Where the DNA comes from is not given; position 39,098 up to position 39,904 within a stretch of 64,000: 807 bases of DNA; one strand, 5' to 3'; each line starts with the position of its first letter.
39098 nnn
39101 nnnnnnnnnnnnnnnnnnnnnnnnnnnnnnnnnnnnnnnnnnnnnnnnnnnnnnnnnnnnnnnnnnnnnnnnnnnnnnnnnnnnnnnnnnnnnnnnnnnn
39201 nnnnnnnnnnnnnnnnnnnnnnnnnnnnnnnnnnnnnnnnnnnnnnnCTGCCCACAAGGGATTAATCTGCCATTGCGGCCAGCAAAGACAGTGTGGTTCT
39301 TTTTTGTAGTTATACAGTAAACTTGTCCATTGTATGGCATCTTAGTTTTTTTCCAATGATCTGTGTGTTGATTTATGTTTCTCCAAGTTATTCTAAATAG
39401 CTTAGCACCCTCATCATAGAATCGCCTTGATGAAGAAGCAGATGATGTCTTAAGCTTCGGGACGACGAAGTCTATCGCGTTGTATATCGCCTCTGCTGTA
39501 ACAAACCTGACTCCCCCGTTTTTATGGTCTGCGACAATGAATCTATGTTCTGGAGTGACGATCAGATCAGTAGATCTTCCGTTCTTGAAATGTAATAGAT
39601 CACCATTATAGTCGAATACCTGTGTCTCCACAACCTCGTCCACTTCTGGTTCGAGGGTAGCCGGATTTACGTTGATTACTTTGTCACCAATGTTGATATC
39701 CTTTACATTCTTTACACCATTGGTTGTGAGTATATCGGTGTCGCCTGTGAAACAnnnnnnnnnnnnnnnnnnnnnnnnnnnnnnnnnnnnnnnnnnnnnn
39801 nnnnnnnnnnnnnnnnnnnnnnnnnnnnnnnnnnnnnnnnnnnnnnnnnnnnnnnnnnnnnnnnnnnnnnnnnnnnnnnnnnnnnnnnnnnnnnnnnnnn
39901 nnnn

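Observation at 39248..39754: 169-aa mini-intein in PolB motif B with non-canonical C-terminal junction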

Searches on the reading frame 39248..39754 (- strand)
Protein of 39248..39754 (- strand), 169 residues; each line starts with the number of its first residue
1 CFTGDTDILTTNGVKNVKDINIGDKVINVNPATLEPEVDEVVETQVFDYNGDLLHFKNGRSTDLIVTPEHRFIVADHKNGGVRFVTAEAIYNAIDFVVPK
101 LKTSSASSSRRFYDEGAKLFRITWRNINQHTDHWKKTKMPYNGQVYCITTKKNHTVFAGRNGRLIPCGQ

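Call 4: search_protein_families(library=pfam, proteins=[window:39248-39754:-], max_evalue=1)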
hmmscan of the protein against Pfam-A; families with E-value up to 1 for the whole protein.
window:39248-39754:- (169 aa): 5 families
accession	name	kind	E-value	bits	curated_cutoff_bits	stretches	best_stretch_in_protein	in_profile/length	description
PF14890.11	Intein_splicing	-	5.8e-07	29.9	35.8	1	8-158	2-148/155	Intein splicing domain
PF13403.11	Hint_2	-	1.7e-05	25.7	28.4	1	1-29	2-30/147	Hint domain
PF07591.16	PT-HINT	-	0.00049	20.8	27.7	1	8-90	2-81/137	Pretoxin HINT domain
PF01079.26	Hint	-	0.00056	20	29.7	1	1-98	13-116/213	Hint module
PF05203.21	Hom_end_hint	-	0.085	13.3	32.1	1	1-27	1-28/228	Hom_end-associated Hint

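Call 5: search_solved_structures(query=window:39248-39754:-, max_evalue=10, show_alignments=3)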
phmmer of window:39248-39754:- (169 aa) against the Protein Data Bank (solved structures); distinct sequences matched with E-value up to 10: 7.
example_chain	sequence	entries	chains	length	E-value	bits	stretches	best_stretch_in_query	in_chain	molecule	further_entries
2lwy_A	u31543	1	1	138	1e-05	28.6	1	2-76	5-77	BACTERIAL INTEIN-LIKE DOMAIN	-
2jmz_A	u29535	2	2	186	0.0048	19.9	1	136-162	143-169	Hypothetical protein MJ0781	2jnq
6zgq_A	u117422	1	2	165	0.093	15.7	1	6-75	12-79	AceL NrdHF-1-1 Intein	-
1at0_A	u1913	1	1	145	0.27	14.2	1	1-104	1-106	17-HEDGEHOG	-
6tyy_A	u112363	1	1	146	0.45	13.4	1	1-104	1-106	Protein hedgehog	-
2awx_A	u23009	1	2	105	0.79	12.7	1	18-71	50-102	Synapse associated protein 97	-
3suz_A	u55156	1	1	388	1.5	11.8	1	28-70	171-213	Amyloid beta A4 precursor protein-binding family A member 2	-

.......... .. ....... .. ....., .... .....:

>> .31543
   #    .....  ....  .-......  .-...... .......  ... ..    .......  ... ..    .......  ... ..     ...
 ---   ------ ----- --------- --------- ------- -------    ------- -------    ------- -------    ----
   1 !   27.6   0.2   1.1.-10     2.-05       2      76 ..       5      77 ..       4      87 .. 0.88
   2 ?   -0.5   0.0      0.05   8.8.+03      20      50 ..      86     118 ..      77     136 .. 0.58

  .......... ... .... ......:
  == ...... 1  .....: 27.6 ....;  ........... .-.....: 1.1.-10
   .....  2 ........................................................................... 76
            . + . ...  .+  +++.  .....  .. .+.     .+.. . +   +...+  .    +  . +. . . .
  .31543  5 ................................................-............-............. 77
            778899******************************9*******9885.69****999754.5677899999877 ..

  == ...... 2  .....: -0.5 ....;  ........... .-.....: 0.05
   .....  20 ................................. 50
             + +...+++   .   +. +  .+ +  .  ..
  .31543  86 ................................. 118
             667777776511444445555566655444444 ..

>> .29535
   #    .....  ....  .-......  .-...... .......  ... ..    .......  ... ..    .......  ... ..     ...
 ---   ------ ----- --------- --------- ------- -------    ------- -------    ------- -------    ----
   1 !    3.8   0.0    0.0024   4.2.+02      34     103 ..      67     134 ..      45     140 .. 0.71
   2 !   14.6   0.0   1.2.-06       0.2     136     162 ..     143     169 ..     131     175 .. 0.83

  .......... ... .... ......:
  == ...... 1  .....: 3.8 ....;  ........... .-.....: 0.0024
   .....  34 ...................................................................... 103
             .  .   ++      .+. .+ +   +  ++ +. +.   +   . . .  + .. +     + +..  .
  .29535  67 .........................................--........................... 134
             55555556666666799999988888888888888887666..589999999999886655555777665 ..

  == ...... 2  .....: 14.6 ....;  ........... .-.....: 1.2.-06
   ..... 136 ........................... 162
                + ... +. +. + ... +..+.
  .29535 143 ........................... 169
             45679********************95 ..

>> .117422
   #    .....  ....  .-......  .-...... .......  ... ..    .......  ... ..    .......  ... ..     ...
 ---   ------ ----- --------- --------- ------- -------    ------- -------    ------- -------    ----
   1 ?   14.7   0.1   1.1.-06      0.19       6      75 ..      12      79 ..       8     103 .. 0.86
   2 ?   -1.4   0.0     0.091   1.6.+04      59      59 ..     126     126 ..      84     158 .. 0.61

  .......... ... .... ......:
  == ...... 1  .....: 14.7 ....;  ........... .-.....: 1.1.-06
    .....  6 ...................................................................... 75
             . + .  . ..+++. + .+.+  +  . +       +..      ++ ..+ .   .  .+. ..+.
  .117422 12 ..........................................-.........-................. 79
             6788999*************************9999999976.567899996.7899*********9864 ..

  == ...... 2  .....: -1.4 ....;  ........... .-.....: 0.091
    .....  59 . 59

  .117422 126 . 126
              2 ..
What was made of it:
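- Closest known: Natural archaeal mini-inteins. Same: Blocks F and G align to Mja KlbA (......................, call 5).
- The best single-sequence PDB hit is a BIL domain, 2lwy, at E 1e-5 (call 5).
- Tried and rejected: A single-sequence PDB search gave only weak hits (call 5).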

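Call 6: find_homologous_proteins(query=window:39248-39754:-, max_evalue=0.001)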
Query window:39248-39754:- (169 aa): 1 proteins with E <= 0.001 among 43 candidates.
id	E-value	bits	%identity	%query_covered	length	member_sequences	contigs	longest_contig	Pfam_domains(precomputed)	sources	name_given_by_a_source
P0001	3.9e-35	139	85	43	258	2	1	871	PF00136.27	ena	-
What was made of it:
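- Tried and rejected: The word-indexed homologue search with the intein alone returned only one fragment, P0001 (call 6).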

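Call 17: predict_structure(protein=window:39248-39754:-)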
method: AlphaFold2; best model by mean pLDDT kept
length: 169 residues; sequences in the alignment: 1
mean_pLDDT: 32.1   pTM: 0.19
mean pLDDT of the five models: 32.1, 32.0, 30.5, 30.0, 26.0
residues with pLDDT >= 90: 0; 70-90: 0; 50-70: 0; < 50: 169
segments of 3 or more residues with pLDDT < 50: 1-169
pLDDT, mean of each block of 10 residues (from residue 1): 25 30 32 28 33 33 35 39 38 31 24 26 30 29 38 36 37
secondary structure, 60 per line:
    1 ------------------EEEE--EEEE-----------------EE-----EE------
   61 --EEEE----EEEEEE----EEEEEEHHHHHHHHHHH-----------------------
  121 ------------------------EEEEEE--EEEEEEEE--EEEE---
elements in order: E19-22 E25-28 E63-66 E71-76 E81-86 H87-97 E145-150 E153-160 E163-166
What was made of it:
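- Tried and rejected: Single-sequence AlphaFold prediction of the insert was useless (pLDDT 32, call 17).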

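Call 18: search_protein_representatives(protein=window:39248-39754:-)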
Query: 169 residues. Proteins with E-value up to 0.001 (for the whole library): 3706; up to 1e-10: 517; up to 1e-30: 16. The best 150 are listed.
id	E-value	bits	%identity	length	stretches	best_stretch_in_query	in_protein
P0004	5.7e-77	273.5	65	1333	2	1-112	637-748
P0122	1.2e-39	152.1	58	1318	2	1-105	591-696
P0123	9.6e-39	149.1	49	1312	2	1-102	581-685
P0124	3.5e-37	144.0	43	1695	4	1-83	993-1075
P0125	3.5e-37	144.0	48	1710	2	1-102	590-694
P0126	1.3e-36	142.2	45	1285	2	1-106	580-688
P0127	5.5e-36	140.1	54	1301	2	1-101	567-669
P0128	1.2e-35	139.1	43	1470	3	1-87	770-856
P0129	1.6e-35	138.7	51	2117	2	1-103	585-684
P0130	1.0e-34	136.0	53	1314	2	1-101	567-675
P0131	8.6e-34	133.0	44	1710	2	1-103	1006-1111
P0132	9.8e-34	132.8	38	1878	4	1-105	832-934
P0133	1.2e-33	132.5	44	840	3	1-78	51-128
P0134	3.0e-33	131.2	43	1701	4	1-77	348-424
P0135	1.5e-32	129.0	36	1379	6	1-95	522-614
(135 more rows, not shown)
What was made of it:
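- Checked: An exhaustive HMMER scan of 1.84 billion representative proteins found 3,706 relatives at E<=1e-3 and 517 at E<=1e-10 (call 18).
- The exhaustive scan found 3,706 homologues (call 18).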

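Call 38: search_solved_structures(query=A1, max_evalue=0.01, show_alignments=2)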
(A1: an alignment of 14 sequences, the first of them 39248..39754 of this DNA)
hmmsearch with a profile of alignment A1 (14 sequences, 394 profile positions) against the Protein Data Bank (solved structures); distinct sequences matched with E-value up to 0.01: 8.
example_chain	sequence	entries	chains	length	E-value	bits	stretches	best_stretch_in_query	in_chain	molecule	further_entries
2cw7_A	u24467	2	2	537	2.8e-17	66.8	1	25-357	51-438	Endonuclease PI-PkoII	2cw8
2lwy_A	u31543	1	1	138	1.9e-07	34.4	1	2-78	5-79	BACTERIAL INTEIN-LIKE DOMAIN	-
1at0_A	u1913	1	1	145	8e-05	25.7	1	1-119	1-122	17-HEDGEHOG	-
6tyy_A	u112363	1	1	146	0.0001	25.4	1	1-119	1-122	Protein hedgehog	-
2jmz_A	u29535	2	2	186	0.00012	25.1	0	360-388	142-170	Hypothetical protein MJ0781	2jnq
7qsu_A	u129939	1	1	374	0.00012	25.1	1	184-353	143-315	V-ATPase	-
7qss_A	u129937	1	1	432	0.00018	24.6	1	184-353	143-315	V-type ATP synthase alpha chain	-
6td6_B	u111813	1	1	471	0.00095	22.2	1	1-121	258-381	Protein hedgehog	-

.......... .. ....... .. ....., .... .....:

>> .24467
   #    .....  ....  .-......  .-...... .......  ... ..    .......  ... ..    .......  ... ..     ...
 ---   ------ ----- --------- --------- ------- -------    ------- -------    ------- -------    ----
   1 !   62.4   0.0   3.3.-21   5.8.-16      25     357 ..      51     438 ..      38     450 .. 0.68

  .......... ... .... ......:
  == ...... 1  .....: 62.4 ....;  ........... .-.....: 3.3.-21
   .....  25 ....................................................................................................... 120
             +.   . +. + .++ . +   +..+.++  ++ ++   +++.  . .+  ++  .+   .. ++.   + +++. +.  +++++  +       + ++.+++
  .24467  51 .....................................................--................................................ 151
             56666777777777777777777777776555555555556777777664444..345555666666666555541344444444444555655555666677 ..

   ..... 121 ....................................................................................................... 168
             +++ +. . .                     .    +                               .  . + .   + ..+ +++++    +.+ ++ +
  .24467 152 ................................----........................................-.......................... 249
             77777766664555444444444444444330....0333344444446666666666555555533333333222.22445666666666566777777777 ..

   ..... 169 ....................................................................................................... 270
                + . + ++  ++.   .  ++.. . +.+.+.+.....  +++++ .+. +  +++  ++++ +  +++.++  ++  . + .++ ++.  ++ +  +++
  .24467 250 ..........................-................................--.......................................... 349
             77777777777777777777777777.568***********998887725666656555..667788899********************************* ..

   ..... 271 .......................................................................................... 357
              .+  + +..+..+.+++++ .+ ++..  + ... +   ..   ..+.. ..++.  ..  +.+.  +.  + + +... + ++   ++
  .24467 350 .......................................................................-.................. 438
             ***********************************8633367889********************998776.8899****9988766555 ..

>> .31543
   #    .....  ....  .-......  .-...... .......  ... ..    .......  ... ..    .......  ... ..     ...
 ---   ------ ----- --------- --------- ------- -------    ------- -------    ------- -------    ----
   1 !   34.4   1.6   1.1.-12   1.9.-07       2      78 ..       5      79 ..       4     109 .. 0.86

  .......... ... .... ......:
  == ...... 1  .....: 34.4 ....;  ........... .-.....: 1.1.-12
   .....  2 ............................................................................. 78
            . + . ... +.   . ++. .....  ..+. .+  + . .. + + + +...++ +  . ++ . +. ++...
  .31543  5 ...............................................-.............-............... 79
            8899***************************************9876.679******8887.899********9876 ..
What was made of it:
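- Closest known: PI-PkoII. Same: It is the closest solved relative of the full-length family (profile E 2.8e-17, covering the N-terminal HINT part plus the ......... domain, call 38).
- A profile of the family hits the PolB intein endonuclease PI-PkoII, 2cw7, at E 2.8e-17 (call 38).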

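Call 42: predict_structure(alignment_id=A1)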
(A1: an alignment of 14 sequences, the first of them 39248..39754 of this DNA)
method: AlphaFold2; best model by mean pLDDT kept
length: 169 residues; sequences in the alignment: 14
mean_pLDDT: 83.9   pTM: 0.79
mean pLDDT of the five models: 83.9, 83.9, 83.3, 82.3, 80.7
residues with pLDDT >= 90: 87; 70-90: 55; 50-70: 14; < 50: 13
segments of 3 or more residues with pLDDT < 50: 105-116
pLDDT, mean of each block of 10 residues (from residue 1): 94 94 92 88 96 92 91 82 91 87 52 46 65 92 95 87 83
secondary structure, 60 per line:
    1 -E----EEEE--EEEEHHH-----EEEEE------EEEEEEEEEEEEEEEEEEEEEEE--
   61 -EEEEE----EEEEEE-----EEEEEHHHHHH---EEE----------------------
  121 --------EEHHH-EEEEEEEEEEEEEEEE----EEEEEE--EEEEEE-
elements in order: E7-10 E13-16 E25-29 E36-58 E62-66 E71-76 E82-86 H87-92 E96-98 E135-150 E155-160 E163-168
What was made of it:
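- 39426..39434 (-): Deletion scar. This is the single surviving copy (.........) of a 9-nt direct repeat that flanks the 783-nt endonuclease-coding segment in the full-length allele. It lies in the linker .................. The linker, residues 105-116, is the only low-confidence segment of the model (call 42).
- On Intein (class 1 protein-splicing element): The AlphaFold model has pLDDT 83.9 and pTM 0.79 (call 42).
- Tried and rejected: It worked only with a 14-sequence alignment (call 42).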

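Call 44: fold_search(model_id=the predicted structure, library=pdb)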
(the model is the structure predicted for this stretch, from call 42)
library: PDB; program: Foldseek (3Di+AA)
matches with E <= 10: 417; with E <= 0.001: 57
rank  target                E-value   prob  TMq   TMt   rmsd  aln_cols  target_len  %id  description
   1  2lwy_MODEL_1_A        2.7e-07  1.00  0.65  0.78   3.7       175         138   22  Solution Structure of Bacterial Intein-Like domain from Clostridium thermocellum (released 2013-05-08)
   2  6y75_A                5.0e-07  1.00  0.58  0.63   9.8       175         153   14  BIL2 domain from T.thermophila BUBL1 locus (C1A-N143A) (released 2021-02-03)
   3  6y75_B                9.0e-07  1.00  0.58  0.64   9.8       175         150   14  BIL2 domain from T.thermophila BUBL1 locus (C1A-N143A) (released 2021-02-03)
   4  6frg                  1.1e-06  1.00  0.61  0.65   6.9       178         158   18  Crystal structure of G-1F mutant of Ssp DnaB Mini-Intein variant M86 (released 2019-01-30)
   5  6rpq                  1.7e-06  1.00  0.65  0.45   5.8       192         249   16  Crystal structure of PhoCDC21-1 intein (released 2019-08-14)
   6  6tmm_AAA              2.1e-06  1.00  0.60  0.65   5.0       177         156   14  BIL2 domain from T.thermophila BUBL1 locus (C1A-N143A) (released 2020-12-16)
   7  6tyy                  2.4e-06  1.00  0.65  0.75   4.6       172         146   16  Hedgehog autoprocessing mutant D46H (released 2019-11-20)
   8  6tmm_BBB              3.5e-06  1.00  0.58  0.62   9.2       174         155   15  BIL2 domain from T.thermophila BUBL1 locus (C1A-N143A) (released 2020-12-16)
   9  1at0                  4.8e-06  1.00  0.65  0.74   4.6       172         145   16  17-kDA fragment of hedgehog C-terminal autoprocessing domain (released 1997-11-12)
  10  6zgq_B                5.9e-06  1.00  0.74  0.80   3.0       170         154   16  AceL NrdHF class 3 split intein GSH linked splice inactive variant - C124A, N146A (released 2020-09-16)
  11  6zgq_A                7.0e-06  1.00  0.72  0.79   3.9       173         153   17  AceL NrdHF class 3 split intein GSH linked splice inactive variant - C124A, N146A (released 2020-09-16)
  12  6fre                  1.1e-05  1.00  0.60  0.65   4.6       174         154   14  Crystal structure of G-1F/H73A mutant of Ssp DnaB Mini-Intein variant M86 (released 2019-01-30)
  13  6bs8_B                1.4e-05  1.00  0.59  0.74   4.3       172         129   17  The class 3 DnaB intein from Mycobacterium smegmatis (released 2018-11-21)
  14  1mi8                  1.6e-05  1.00  0.60  0.70   4.8       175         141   16  2.0 Angstrom crystal structure of a DnaB intein from Synechocystis sp. PCC 6803 (released 2003-08-19)
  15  1zd7_A                1.7e-05  1.00  0.63  0.66   5.8       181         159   15  1.7 Angstrom Crystal Structure Of Post-Splicing Form of a dnaE Intein from Synechocystis Sp. Pcc 6803 (released 2006-01-24)
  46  2lcj_MODEL_1_A        2.0e-04  1.00  0.67  0.62   6.5       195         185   16  Solution NMR structure of Pab PolII Intein (released 2011-09-21)
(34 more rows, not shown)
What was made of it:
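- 39248..39754 (-): Mini-intein, 169 aa, Cys1 to Gln169. HINT fold from the AlphaFold model (pLDDT 83.9) and Foldseek (calls 42, 44).
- On Intein (class 1 protein-splicing element): All 50 PDB matches listed, the best of 57 with E <= 0.001, are HINT domains (call 44).
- Closest known: Natural archaeal mini-inteins. Same: Foldseek TM-scores are 0.62-0.67 (call 44).
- Closest known: Class 3 inteins. Same: They share Cys at block F position 4, and they give good structural superposition (TM 0.74-0.80 for 6zgq, call 44).
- All 50 PDB matches listed, the best of 57 with E <= 0.001, are inteins, BIL or hedgehog HINT domains, with TM-scores up to 0.74-0.80 (call 44). A class 3 split intein, 6zgq, is the best structural match by TM-score at 0.74-0.80 (call 44).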

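Call 48: search_dna_similar(query=window:39248-39754:-, collection=phages, mode=protein, max_rows=15, max_evalue=0.001)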
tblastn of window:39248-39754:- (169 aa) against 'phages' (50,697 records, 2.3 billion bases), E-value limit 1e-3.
Records with a match: 50; places in all: 51; records where one place covers at least 80% of the query: 0.
Best place of each record, by identity: <60% 50.
By first word of the organism name: Mycobacterium 27; Escherichia 7; Staphylococcus 5; Ruminococcus 2; Brevibacterium 2; Corynebacterium 2; EBPR 1; Bacteroides 1; uncultured 1; Salicola 1; and 1 more.
By host as written in the record: Mycobacterium smegmatis mc2 155 17; Mycobacterium smegmatis mc#155 8; Escherichia coli 6; - 5; Staphylococcus aureus 3; Ruminococcus sp. 2; Brevibacterium fuscum NRRL B-14687 SEA 2; Bacteroides fragilis DA766 1; and 6 more.
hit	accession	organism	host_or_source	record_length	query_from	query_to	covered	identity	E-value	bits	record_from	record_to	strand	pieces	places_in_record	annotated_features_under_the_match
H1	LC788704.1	Staphylococcus phage phiSNIID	sewage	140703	1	108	64%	31.6%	2e-4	47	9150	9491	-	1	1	nicotinamide phosphoribosyl transferase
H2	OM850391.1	Staphylococcus phage O1-102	Staphylococcus aureus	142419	1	108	64%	31.6%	2e-4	47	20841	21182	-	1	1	record has no annotation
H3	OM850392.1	Staphylococcus phage B2-102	Staphylococcus aureus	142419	1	108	64%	31.6%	2e-4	47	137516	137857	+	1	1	record has no annotation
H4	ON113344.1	Staphylococcus phage T2-102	Staphylococcus aureus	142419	1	108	64%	31.6%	2e-4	47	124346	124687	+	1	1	record has no annotation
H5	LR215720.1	Staphylococcus phage Stab23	-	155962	1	108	64%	31.6%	2e-4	46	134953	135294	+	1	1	g198: Nicotinamide phosphoribosyltransferase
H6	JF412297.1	EBPR siphovirus 2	-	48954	1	90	53%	36.7%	2e-13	72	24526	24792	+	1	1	gp50: methylase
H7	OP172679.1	Bacteroides phage BF766P4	Bacteroides fragilis DA766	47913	1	91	54%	33.3%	4e-5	49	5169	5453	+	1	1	hypothetical protein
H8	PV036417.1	Ruminococcus phage NatCom_3870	Ruminococcus sp.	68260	1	97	57%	30.6%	7e-4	45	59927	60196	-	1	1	hypothetical protein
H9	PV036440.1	Ruminococcus phage NatCom_28775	Ruminococcus sp.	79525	1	97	57%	30.6%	7e-4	45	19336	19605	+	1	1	hypothetical protein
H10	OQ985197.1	Mycobacterium phage KanikaMF1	Mycolicobacterium smegmatis mc^2 155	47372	1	95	56%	30.9%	2e-6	52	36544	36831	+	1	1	N6M-methyladenine DNA methyltransferase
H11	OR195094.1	Mycobacterium phage MTBP1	Mycobacterium sp.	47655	1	95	56%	30.9%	2e-6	52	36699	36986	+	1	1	DNA methyltransferase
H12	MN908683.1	Mycobacterium phage StressBall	Mycobacterium smegmatis mc2 155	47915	1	95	56%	30.9%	3e-6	52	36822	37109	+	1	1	53: DNA methylase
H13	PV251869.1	Mycobacterium phage Gavriela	Mycobacterium smegmatis mc#155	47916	1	95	56%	30.9%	3e-6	52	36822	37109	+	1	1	53: DNA methyltransferase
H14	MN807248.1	Mycobacterium phage Phalm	Mycobacterium smegmatis mc2 155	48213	1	95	56%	30.9%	3e-6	52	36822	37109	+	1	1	53: DNA methylase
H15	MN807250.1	Mycobacterium phage Glaske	Mycobacterium smegmatis mc2 155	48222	1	95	56%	30.9%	3e-6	52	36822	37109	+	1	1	53: DNA methylase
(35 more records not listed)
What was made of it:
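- Tried and rejected: tblastn against phage genomes gave only weak N-terminal matches of about 30% identity in unrelated host genes (call 48).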
